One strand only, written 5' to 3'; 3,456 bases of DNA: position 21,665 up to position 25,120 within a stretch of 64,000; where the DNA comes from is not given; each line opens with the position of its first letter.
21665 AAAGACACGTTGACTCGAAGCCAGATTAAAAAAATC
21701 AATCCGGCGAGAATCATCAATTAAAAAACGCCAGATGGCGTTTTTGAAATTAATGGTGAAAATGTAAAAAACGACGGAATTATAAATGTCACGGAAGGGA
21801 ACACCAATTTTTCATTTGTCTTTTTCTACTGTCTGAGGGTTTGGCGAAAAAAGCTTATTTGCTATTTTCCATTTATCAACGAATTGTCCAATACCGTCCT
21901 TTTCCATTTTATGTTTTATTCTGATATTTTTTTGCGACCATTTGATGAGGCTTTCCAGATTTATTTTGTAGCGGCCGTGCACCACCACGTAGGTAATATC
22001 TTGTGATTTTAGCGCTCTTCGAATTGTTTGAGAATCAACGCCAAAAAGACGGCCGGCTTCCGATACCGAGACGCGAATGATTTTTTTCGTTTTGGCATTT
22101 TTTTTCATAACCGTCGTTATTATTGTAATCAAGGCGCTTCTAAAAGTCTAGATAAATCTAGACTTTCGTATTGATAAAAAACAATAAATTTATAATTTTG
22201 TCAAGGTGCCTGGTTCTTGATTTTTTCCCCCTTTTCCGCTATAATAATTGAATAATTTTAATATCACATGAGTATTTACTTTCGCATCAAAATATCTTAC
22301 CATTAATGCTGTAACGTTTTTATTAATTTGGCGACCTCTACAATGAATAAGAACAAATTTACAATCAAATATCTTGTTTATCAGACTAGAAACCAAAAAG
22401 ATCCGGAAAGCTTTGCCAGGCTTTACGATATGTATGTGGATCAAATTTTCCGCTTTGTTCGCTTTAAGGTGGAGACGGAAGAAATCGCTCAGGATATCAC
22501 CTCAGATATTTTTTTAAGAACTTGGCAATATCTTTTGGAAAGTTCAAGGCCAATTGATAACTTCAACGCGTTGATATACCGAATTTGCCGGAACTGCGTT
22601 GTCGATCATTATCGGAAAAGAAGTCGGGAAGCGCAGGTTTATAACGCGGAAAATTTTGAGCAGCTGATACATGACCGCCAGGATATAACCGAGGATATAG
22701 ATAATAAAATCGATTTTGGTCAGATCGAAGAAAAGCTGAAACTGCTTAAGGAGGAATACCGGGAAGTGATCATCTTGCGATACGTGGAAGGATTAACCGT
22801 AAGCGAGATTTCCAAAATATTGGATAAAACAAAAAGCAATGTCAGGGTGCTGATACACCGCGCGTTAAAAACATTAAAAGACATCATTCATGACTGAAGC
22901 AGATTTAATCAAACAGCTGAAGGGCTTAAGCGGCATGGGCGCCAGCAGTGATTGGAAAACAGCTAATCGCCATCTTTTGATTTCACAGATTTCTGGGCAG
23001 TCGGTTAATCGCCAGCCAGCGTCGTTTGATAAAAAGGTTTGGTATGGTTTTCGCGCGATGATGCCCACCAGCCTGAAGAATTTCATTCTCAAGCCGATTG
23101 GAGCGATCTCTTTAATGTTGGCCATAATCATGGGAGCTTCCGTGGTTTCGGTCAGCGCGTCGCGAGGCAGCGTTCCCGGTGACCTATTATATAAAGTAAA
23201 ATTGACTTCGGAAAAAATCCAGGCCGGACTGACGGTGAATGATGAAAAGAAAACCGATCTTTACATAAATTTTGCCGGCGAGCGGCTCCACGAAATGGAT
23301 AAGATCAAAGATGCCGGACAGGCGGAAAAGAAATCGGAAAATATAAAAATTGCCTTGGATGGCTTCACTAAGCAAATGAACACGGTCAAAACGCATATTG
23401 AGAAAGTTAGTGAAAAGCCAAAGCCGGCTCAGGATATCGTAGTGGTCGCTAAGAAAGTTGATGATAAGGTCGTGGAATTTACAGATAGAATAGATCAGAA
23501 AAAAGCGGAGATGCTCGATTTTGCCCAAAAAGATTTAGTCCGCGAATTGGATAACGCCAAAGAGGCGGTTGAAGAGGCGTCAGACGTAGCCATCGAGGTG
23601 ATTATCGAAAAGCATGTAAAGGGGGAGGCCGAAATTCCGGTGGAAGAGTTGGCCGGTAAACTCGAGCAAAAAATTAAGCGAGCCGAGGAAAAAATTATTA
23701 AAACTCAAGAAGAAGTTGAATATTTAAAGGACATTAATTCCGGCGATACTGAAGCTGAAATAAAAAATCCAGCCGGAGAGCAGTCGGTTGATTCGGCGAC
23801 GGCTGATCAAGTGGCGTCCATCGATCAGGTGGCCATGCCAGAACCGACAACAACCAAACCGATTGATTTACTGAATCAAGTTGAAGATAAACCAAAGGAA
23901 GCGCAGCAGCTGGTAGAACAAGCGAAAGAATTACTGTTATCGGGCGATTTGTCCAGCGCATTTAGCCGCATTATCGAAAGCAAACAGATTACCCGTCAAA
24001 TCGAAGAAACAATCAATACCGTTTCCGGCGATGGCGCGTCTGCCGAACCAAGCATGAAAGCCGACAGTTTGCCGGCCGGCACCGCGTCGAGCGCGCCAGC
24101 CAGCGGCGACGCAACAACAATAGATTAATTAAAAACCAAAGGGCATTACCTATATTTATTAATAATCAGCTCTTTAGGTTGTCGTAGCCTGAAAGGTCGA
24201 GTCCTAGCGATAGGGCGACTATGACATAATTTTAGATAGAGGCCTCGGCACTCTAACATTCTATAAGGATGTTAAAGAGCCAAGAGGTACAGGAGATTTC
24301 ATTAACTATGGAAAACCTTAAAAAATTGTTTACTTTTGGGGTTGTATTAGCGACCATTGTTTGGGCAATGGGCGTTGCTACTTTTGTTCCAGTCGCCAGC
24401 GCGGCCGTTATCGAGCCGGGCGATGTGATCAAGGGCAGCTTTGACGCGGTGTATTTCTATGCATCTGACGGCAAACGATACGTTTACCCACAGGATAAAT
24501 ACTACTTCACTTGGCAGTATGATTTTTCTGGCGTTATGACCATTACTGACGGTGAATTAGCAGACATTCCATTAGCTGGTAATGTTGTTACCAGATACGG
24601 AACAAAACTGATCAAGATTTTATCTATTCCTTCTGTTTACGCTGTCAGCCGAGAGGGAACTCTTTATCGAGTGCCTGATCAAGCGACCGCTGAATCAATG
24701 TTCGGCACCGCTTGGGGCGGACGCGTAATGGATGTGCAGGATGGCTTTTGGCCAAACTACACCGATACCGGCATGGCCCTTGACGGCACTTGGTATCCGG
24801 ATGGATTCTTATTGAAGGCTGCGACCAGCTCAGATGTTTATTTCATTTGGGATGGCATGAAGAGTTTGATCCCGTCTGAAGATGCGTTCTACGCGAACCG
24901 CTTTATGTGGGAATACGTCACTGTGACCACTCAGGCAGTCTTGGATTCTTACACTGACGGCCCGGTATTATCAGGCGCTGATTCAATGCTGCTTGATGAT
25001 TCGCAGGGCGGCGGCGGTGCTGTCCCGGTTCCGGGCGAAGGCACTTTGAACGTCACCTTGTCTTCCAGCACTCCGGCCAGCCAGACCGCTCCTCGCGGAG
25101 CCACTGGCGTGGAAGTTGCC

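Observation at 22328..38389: Island of four consecutive giant secreted proteins sharing an unnamed ~120-aa repeat domain, bracketed by two ECF sigma / membrane-partner pairs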

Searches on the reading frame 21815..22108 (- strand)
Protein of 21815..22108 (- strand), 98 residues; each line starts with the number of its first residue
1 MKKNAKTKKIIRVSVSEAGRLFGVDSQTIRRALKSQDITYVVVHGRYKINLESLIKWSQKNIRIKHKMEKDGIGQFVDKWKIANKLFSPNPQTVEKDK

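Call 98: search_protein_families(library=pfam, proteins=[window:21815-22108:-], max_evalue=1)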
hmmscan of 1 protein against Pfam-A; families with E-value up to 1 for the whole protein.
seq(98 aa): 9 families
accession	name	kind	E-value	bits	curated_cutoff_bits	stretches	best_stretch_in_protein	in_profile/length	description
PF12728.13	HTH_17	-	1.8e-05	25.3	27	1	14-60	3-49/51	Helix-turn-helix domain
PF13518.12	HTH_28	-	0.0073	16.8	25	1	13-34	13-34/52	Helix-turn-helix domain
PF08220.18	HTH_DeoR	-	0.025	14.7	21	1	13-50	15-54/57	DeoR-like helix-turn-helix domain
PF20132.4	DUF6522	-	0.051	13.8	25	1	1-45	1-45/88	Family of unknown function (DUF6522)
PF03948.19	Ribosomal_L9_C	-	0.096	13.6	23.2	1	8-39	15-48/86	Ribosomal protein L9, C-terminal domain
PF18565.7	Glyco_hydro2_C5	-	0.11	12.9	32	1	6-56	34-84/103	Glycoside hydrolase family 2 C-terminal domain 5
PF13384.12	HTH_23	-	0.11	12.8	24.6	1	12-34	17-39/50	Homeodomain-like domain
PF07453.19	NUMOD1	-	0.12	13.1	22.8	1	14-33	18-37/37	NUMOD1 domain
PF13551.12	HTH_29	-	0.2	12.2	28.1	0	13-35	12-35/64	Winged helix-turn helix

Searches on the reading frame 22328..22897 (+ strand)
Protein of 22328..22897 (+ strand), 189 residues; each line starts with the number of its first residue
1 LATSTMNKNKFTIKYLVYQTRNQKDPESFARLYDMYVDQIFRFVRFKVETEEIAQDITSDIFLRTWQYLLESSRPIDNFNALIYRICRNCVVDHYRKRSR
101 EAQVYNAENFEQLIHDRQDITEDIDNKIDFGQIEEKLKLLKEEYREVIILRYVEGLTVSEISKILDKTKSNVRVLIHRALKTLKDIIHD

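Call 4: search_protein_families(library=pfam, proteins=[window:22328-22897:+], max_evalue=0.01)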
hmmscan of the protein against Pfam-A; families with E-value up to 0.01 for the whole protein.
window:22328-22897:+ (189 aa): 6 families
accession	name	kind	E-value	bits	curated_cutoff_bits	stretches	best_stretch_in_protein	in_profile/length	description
PF08281.18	Sigma70_r4_2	-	2.6e-15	56.2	25.7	1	132-183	3-54/54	Sigma-70, region 4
PF04545.22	Sigma70_r4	-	3.2e-12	46.2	24.1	1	137-184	2-49/50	Sigma-70, region 4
PF04542.20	Sigma70_r2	-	2.5e-08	34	24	1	32-100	1-70/71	Sigma-70 region 2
PF07638.17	Sigma70_ECF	-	2.2e-06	28.2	21.1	1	25-172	15-168/185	ECF sigma factor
PF13384.12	HTH_23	-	0.0018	18.5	24.6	1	141-178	3-40/50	Homeodomain-like domain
PF22233.2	PhyR_sigma-like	-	0.003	17.7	27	1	145-181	9-45/50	Response regulator PhyR, sigma-like domain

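Call 5: search_protein_families(library=ncbifam, proteins=[window:22328-22897:+], max_evalue=0.01)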
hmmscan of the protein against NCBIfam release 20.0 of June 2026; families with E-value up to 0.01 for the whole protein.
window:22328-22897:+ (189 aa): 108 families (the best 25 are shown)
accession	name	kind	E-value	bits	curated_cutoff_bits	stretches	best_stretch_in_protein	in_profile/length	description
TIGR02952.1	Sig70_famx2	equivalog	3.4e-33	114.9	206.45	1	22-185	6-168/170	ECF subfamily RNA polymerase sigma factor, BldN family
NF058625.1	sigma_PG0214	equivalog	5.8e-26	91.2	130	1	27-186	4-160/170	GFO_1088 family ECF-type sigma factor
TIGR02937.1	sigma70-ECF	superfamily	5.6e-25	87.9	42.9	1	28-185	2-163/165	sigma-70 family RNA polymerase sigma factor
TIGR02985.1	Sig70_bacteroi1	subfamily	1e-24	87.6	126.4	1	27-185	1-160/162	RNA polymerase sigma-70 factor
TIGR02950.1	SigM_subfam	subfamily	1.3e-22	80.3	147.95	1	31-186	4-157/159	RNA polymerase sigma factor, SigM family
NF007223.0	PRK09641.1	equivalog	4.9e-21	75.4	209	1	22-187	13-184/187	RNA polymerase sigma factor SigW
NF007220.0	PRK09639.1-5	equivalog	2.2e-20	73.2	260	1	27-187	3-164/181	RNA polymerase sigma factor SigX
NF009171.0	PRK12518.1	equivalog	3.8e-20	72.5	208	1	10-187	11-184/191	RNA polymerase sigma factor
NF007230.0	PRK09648.1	subfamily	7.7e-20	71.5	209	1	5-187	5-189/195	RNA polymerase sigma factor ShbA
TIGR02948.1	SigW_bacill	equivalog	3.7e-19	69.5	243.1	1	13-185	5-182/187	RNA polymerase sigma factor SigW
NF008888.0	PRK11922.1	equivalog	1.1e-18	67.7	204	1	16-187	19-196/231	RNA polymerase sigma factor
NF007227.0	PRK09645.1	subfamily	1.7e-18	67.2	202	1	19-187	5-170/177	sigma-70 family RNA polymerase sigma factor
NF009166.1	PRK12513.1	equivalog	7.4e-18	64.9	206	1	24-185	19-184/193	RNA polymerase sigma factor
NF007215.0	PRK09637.1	equivalog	1.6e-17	64.1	212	1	30-188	4-155/181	RNA polymerase sigma factor SigZ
TIGR02959.1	SigZ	equivalog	2.6e-17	63.2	168.65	1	34-188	2-149/170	RNA polymerase sigma factor SigZ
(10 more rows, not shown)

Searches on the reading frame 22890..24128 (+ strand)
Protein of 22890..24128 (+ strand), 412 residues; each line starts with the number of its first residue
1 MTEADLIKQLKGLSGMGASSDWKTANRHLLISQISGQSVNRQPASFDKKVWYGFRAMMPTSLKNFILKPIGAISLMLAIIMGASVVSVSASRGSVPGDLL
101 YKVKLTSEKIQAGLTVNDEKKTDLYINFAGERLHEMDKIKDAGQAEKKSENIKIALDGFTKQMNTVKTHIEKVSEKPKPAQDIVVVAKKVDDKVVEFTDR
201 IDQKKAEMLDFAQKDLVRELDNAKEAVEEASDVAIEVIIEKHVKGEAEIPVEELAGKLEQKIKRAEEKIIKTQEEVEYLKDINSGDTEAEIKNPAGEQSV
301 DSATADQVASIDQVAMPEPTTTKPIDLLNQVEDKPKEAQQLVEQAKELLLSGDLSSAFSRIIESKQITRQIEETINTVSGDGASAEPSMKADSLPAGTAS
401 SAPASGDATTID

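Call 4: search_protein_families(library=pfam, proteins=[window:22890-24128:+], max_evalue=0.01)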
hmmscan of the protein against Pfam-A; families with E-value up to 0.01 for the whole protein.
window:22890-24128:+ (412 aa): 1 family
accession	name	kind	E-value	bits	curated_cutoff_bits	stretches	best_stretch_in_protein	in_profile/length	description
PF18915.5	DUF5667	-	3.6e-11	43.8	27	1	93-184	1-89/99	Domain of unknown function (DUF5667)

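Call 5: search_protein_families(library=ncbifam, proteins=[window:22890-24128:+], max_evalue=0.01)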
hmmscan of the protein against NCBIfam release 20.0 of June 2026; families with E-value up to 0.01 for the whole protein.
window:22890-24128:+ (412 aa): 1 family
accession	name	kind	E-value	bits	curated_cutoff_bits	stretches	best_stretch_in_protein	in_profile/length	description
NF041762.1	diheme_GEGP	equivalog_domain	0.0067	15.7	300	1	111-168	143-199/359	GEGP motif-containing diheme protein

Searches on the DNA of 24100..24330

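Call 44: search_rna_families(source=window, start=24100, end=24330, threshold=evalue, max_evalue=10)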
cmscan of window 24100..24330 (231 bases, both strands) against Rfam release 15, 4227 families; matches with E-value up to 10: 2.
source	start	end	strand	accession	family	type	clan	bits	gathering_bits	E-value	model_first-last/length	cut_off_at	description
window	24247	24283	-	RF03882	mir-4889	Gene; miRNA;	-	14.5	90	4.1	1-84/84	no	mir-4889 microRNA precursor family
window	24242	24288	-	RF00966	mir-676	Gene; miRNA;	-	13.6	61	4.7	1-73/73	no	mir-676 microRNA precursor family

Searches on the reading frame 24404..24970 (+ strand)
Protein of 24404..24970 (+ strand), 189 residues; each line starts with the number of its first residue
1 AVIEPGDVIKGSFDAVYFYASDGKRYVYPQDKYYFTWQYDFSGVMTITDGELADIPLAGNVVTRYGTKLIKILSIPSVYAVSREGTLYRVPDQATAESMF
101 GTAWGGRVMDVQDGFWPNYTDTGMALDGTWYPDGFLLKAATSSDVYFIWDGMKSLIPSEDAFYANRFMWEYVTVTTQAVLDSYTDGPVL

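Call 85: search_protein_families(library=pfam, proteins=[window:24404-24970:+], max_evalue=10)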
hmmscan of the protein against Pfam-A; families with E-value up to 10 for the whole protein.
window:24404-24970:+ (189 aa): 0 families

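Call 86: search_protein_families(library=phrogs, proteins=[window:24404-24970:+], max_evalue=1)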
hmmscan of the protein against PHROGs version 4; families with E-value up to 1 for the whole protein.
window:24404-24970:+ (189 aa): 1 family
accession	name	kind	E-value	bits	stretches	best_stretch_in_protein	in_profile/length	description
phrog_9616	-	unknown function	0.21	12.6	0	133-186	61-114/118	-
